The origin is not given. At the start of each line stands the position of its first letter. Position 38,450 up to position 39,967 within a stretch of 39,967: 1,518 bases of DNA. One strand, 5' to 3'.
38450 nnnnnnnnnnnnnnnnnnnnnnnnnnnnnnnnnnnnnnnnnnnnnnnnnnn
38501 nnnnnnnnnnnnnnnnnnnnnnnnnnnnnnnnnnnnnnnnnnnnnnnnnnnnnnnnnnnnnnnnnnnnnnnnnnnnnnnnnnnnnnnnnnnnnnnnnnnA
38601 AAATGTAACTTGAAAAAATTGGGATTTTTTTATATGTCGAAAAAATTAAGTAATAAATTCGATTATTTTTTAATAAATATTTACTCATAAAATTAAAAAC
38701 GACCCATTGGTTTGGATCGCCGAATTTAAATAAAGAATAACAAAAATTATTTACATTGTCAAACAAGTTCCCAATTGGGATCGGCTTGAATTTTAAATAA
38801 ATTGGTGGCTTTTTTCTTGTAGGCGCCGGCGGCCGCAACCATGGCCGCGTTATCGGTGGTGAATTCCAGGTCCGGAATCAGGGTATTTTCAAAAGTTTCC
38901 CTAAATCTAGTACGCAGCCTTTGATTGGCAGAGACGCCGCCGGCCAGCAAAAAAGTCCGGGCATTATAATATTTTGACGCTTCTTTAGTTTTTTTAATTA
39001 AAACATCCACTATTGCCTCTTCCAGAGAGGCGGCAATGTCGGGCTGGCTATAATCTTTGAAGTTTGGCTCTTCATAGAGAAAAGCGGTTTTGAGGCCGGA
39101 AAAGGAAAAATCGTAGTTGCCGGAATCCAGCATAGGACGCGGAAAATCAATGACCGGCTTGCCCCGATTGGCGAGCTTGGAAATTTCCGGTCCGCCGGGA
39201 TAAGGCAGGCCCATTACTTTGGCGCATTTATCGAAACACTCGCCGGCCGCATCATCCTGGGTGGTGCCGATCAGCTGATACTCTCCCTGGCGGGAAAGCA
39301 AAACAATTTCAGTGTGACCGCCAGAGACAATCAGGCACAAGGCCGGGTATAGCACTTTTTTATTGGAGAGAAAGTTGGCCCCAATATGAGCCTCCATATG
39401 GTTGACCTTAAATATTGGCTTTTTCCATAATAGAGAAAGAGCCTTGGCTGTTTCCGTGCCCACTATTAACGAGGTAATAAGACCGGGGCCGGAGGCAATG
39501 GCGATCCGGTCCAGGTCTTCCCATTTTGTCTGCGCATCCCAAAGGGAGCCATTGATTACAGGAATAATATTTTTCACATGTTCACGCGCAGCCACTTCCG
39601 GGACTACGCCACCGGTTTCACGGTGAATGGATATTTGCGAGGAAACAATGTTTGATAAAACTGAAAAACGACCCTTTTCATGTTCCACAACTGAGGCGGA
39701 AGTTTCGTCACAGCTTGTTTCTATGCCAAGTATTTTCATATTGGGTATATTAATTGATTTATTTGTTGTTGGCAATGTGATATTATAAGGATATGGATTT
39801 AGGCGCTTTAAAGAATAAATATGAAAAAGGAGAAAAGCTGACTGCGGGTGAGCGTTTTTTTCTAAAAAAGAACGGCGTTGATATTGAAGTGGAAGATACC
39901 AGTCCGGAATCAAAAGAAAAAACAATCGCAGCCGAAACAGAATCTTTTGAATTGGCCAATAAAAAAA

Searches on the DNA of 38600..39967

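Call 87: search_rna_families(source=window, start=38600, end=39967, threshold=evalue, max_evalue=1, show_alignments=2)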
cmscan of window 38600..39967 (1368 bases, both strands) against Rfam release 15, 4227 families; matches with E-value up to 1: 0.
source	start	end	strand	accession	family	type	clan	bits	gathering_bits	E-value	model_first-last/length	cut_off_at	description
